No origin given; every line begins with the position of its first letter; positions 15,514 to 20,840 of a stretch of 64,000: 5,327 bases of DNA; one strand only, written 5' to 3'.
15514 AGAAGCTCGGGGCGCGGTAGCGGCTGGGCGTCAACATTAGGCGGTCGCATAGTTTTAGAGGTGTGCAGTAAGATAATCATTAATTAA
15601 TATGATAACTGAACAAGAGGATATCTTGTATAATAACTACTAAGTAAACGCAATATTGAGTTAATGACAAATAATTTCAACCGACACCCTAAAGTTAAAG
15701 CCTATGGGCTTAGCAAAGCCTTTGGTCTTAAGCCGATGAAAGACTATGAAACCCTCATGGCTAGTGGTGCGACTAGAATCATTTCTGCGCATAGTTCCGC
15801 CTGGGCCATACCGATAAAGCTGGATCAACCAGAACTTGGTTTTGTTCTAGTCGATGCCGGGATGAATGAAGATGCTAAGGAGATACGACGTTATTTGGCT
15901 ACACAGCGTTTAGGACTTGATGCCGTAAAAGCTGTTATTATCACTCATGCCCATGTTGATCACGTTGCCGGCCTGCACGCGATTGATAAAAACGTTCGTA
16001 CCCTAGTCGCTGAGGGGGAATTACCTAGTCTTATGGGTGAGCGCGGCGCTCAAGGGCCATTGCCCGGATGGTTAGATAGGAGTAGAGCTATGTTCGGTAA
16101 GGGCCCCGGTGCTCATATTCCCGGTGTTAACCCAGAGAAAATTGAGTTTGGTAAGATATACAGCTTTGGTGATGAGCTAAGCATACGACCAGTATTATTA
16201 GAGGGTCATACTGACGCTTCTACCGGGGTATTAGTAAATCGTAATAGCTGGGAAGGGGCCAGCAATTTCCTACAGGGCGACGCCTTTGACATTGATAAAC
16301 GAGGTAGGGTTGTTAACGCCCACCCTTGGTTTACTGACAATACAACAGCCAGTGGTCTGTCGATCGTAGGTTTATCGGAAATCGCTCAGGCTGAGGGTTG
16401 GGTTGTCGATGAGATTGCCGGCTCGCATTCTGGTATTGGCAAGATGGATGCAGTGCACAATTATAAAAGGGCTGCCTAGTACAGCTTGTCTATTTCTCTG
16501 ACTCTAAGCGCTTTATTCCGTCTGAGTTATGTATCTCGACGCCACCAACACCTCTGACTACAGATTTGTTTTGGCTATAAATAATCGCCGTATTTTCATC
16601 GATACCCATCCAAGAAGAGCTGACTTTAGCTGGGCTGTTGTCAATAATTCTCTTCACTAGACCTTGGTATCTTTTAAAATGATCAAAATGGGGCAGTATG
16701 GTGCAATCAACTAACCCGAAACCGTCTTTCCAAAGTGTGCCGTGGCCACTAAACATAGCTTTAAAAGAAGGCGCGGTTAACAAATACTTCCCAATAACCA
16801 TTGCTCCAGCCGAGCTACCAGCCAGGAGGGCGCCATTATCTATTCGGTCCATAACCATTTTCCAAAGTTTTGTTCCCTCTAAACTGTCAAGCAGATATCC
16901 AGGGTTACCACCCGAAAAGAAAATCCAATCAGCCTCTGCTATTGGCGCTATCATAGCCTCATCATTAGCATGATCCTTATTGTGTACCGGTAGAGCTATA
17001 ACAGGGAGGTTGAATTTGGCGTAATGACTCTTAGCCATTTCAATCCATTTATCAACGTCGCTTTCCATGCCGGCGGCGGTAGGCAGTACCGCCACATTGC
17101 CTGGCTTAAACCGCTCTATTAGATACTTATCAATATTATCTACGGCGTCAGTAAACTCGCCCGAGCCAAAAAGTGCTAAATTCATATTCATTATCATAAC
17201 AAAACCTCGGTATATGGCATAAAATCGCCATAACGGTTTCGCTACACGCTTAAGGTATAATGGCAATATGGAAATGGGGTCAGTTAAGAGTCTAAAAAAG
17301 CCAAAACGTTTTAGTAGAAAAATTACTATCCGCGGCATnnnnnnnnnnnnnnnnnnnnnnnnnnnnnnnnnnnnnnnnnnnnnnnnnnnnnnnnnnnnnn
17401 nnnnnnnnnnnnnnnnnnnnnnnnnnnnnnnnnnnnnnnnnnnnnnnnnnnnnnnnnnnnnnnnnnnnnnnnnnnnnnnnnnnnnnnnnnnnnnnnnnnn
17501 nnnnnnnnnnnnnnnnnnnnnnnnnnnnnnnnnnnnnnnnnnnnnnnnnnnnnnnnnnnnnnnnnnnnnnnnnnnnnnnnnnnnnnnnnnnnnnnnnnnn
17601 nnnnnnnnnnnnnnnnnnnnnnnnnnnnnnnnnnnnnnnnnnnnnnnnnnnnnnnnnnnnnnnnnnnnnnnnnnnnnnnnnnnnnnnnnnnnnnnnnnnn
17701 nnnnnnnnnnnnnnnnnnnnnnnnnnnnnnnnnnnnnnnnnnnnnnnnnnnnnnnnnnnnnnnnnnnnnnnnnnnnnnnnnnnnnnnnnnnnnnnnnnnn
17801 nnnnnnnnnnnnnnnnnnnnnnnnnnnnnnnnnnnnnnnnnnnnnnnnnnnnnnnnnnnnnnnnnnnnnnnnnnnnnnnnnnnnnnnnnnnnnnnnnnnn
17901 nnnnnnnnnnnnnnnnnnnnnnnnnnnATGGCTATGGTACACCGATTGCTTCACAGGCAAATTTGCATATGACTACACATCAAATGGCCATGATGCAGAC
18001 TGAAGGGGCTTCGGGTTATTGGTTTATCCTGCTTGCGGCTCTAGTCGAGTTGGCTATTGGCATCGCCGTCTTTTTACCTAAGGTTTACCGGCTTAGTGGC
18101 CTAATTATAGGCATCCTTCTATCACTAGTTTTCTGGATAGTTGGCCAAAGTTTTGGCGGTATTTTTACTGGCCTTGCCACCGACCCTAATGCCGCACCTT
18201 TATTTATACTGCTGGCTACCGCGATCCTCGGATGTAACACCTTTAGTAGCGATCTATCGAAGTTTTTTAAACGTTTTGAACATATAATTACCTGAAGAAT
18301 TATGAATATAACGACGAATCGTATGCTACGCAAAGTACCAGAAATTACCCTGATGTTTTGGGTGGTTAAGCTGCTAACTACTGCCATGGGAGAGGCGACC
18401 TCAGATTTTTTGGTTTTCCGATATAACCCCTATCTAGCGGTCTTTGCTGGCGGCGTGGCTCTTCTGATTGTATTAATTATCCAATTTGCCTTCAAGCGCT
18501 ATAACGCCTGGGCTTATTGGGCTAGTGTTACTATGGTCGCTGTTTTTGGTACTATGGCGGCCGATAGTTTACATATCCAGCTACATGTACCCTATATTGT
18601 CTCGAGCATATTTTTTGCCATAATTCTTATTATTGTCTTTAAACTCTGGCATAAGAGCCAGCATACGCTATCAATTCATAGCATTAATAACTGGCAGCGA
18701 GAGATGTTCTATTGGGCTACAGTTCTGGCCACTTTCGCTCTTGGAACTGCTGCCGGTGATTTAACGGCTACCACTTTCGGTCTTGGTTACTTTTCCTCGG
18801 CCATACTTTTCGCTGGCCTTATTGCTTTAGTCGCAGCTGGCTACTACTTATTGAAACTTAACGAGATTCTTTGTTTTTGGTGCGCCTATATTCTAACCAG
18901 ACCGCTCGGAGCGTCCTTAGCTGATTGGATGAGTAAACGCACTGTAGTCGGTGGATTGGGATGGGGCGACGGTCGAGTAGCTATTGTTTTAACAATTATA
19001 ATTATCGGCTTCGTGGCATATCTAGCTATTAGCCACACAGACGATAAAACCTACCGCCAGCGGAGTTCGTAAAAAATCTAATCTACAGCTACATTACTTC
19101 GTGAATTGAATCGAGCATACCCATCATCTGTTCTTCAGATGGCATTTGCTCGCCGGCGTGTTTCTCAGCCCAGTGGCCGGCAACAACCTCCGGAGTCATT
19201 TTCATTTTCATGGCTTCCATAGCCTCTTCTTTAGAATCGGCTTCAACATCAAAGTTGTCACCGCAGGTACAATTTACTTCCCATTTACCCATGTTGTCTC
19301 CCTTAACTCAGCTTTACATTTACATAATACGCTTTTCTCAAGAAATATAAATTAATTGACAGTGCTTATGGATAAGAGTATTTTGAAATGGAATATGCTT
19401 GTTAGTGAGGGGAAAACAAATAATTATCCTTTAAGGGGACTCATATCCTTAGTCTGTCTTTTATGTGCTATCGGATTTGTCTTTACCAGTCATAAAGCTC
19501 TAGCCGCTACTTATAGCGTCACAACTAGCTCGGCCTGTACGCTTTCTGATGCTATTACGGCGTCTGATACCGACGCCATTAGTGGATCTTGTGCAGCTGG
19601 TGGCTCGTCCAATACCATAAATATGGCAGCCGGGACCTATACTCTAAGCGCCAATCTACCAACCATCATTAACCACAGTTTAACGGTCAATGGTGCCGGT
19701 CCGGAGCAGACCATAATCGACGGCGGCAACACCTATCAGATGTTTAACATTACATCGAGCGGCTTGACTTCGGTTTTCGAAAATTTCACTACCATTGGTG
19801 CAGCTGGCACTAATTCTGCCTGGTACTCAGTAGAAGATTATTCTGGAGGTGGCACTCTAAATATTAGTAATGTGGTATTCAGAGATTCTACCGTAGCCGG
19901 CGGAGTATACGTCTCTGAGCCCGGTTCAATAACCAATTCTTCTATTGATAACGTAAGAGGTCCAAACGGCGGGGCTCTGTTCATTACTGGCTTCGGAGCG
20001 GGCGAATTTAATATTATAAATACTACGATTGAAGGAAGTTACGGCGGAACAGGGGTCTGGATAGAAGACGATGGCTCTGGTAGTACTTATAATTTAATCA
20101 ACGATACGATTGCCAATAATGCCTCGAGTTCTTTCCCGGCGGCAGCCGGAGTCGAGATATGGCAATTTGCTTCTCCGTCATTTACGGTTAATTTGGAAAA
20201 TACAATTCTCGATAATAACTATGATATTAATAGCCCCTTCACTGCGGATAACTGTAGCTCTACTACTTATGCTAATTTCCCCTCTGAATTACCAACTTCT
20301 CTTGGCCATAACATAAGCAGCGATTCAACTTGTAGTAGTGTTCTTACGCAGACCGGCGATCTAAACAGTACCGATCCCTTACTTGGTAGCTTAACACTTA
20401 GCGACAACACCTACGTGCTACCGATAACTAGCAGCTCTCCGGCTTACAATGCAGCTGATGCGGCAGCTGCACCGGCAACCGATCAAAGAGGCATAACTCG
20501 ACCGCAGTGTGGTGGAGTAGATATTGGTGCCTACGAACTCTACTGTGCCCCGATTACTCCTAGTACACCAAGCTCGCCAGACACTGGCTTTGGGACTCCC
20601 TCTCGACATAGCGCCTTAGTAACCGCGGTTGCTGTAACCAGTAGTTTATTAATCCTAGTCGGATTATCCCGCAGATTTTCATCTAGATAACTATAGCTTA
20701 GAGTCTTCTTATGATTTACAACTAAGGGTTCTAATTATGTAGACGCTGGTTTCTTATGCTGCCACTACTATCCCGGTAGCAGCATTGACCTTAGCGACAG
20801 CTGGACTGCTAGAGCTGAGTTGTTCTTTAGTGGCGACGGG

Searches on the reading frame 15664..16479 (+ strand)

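Call 48: search_protein_families(library=pfam, proteins=[window:15664-16479:+], max_evalue=0.001)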
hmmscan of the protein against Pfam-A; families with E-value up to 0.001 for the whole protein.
window:15664-16479:+ (271 aa): 2 families
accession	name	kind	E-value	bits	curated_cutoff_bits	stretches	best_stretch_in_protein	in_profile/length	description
PF00753.33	Lactamase_B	-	2e-12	47.9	22.7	1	60-131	17-87/196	Metallo-beta-lactamase superfamily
PF12706.13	Lactamase_B_2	-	4.6e-08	33.4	27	1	61-181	3-112/200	Beta-lactamase superfamily domain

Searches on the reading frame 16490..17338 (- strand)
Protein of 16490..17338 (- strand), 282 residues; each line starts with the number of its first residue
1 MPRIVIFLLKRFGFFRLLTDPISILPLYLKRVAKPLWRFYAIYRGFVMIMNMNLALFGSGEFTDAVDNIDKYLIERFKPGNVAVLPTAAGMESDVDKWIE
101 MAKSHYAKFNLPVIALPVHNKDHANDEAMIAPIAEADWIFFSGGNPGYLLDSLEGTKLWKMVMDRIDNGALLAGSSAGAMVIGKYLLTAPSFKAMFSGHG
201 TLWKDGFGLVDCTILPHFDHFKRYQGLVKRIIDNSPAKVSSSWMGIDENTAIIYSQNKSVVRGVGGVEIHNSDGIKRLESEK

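Call 48: search_protein_families(library=pfam, proteins=[window:16490-17338:-], max_evalue=0.001)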
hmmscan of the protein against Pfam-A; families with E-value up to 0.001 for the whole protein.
window:16490-17338:- (282 aa): 1 family
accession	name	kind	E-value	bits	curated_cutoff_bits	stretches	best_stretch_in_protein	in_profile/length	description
PF03575.23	Peptidase_S51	-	2.4e-24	86.6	23.9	1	54-257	1-201/206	Peptidase family S51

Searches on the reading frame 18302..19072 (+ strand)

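Call 48: search_protein_families(library=pfam, proteins=[window:18302-19072:+], max_evalue=0.001)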
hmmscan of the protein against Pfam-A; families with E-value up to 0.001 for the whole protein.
window:18302-19072:+ (256 aa): 1 family
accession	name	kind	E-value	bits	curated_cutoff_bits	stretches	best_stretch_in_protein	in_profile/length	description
PF03988.17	DUF347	-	2.1e-46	156.4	28.2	4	71-121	1-51/52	Repeat of Unknown Function (DUF347)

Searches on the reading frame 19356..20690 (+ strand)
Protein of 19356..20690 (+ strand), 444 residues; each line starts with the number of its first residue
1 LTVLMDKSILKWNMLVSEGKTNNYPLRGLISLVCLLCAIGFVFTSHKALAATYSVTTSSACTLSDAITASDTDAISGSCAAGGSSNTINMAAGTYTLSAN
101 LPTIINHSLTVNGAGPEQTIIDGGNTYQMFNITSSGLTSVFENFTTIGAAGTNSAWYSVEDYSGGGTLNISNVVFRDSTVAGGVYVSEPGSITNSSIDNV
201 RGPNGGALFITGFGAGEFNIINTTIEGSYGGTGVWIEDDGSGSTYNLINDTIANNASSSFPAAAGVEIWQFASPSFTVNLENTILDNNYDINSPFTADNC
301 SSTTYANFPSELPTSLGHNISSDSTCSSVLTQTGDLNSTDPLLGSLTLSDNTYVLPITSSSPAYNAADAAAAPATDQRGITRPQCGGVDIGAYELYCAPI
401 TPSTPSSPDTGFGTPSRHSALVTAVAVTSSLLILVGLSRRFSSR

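Call 10: search_protein_families(library=pfam, proteins=[window:19356-20690:+], max_evalue=0.01)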
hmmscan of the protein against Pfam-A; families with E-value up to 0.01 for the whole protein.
window:19356-20690:+ (444 aa): 0 families

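Call 85: search_protein_families(library=ncbifam, proteins=[window:19356-20690:+], max_evalue=0.001)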
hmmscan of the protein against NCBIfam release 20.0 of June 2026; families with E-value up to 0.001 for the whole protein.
window:19356-20690:+ (444 aa): 1 family
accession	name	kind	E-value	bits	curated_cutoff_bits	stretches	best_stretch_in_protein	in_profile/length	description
NF041518.1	choice_anch_Q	domain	2e-14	53.6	25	1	340-395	1-57/58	choice-of-anchor Q domain-containing protein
